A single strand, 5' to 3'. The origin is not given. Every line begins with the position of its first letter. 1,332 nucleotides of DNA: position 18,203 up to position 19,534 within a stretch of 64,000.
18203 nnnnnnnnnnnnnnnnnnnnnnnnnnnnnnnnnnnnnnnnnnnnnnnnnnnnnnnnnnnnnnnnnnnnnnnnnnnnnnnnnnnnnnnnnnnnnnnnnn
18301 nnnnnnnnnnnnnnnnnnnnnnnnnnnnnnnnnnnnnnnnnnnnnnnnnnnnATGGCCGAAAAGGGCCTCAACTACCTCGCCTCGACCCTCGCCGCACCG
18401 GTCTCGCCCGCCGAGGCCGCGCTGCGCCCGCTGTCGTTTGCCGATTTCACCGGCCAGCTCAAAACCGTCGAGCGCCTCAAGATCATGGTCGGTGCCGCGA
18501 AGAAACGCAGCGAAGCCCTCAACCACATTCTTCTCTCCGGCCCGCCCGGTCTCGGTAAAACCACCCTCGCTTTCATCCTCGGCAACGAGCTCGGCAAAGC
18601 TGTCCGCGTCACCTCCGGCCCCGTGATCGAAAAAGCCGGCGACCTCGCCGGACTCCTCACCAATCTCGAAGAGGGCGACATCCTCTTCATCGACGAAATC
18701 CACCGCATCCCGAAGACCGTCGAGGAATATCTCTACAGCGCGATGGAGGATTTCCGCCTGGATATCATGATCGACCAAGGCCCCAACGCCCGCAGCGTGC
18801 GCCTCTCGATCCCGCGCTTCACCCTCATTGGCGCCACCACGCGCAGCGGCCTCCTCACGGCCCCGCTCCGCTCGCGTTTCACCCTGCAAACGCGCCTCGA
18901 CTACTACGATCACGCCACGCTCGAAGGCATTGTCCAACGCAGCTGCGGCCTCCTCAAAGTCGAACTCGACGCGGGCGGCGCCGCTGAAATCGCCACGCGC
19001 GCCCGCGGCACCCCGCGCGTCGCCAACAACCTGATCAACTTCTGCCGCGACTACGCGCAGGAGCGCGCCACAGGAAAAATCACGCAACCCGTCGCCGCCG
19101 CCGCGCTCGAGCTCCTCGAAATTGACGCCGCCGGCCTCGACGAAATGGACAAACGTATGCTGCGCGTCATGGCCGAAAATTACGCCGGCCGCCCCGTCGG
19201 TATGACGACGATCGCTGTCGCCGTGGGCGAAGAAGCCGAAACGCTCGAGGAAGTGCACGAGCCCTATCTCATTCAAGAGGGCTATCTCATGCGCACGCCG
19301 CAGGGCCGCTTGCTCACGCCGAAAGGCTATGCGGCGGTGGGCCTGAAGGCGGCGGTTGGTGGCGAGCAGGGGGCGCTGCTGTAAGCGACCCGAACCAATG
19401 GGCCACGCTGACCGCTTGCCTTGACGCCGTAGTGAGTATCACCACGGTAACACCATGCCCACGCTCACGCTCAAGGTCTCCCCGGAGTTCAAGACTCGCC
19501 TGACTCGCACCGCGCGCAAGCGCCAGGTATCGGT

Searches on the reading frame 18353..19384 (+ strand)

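Call 81: search_protein_families(library=pfam, proteins=[window:18353-19384:+], max_evalue=0.00001)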
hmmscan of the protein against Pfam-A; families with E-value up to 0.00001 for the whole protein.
window:18353-19384:+ (343 aa): 5 families
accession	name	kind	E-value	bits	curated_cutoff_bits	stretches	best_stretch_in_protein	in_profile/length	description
PF05496.18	RuvB_N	-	7.3e-73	244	27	1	24-182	1-159/159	Holliday junction DNA helicase RuvB P-loop domain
PF17864.7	AAA_lid_4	-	1.2e-23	83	27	1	185-258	1-74/74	RuvB AAA lid domain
PF05491.19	RuvB_C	-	2.9e-22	78.9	24.7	1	260-328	2-70/72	RuvB C-terminal winged helix domain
PF00004.35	AAA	-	5.8e-19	69.3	21.2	1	59-182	1-129/131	ATPase family associated with various cellular activities (AAA)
PF07728.20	AAA_5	-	2e-08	34.8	22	1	58-176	1-139/139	AAA domain (dynein-related subfamily)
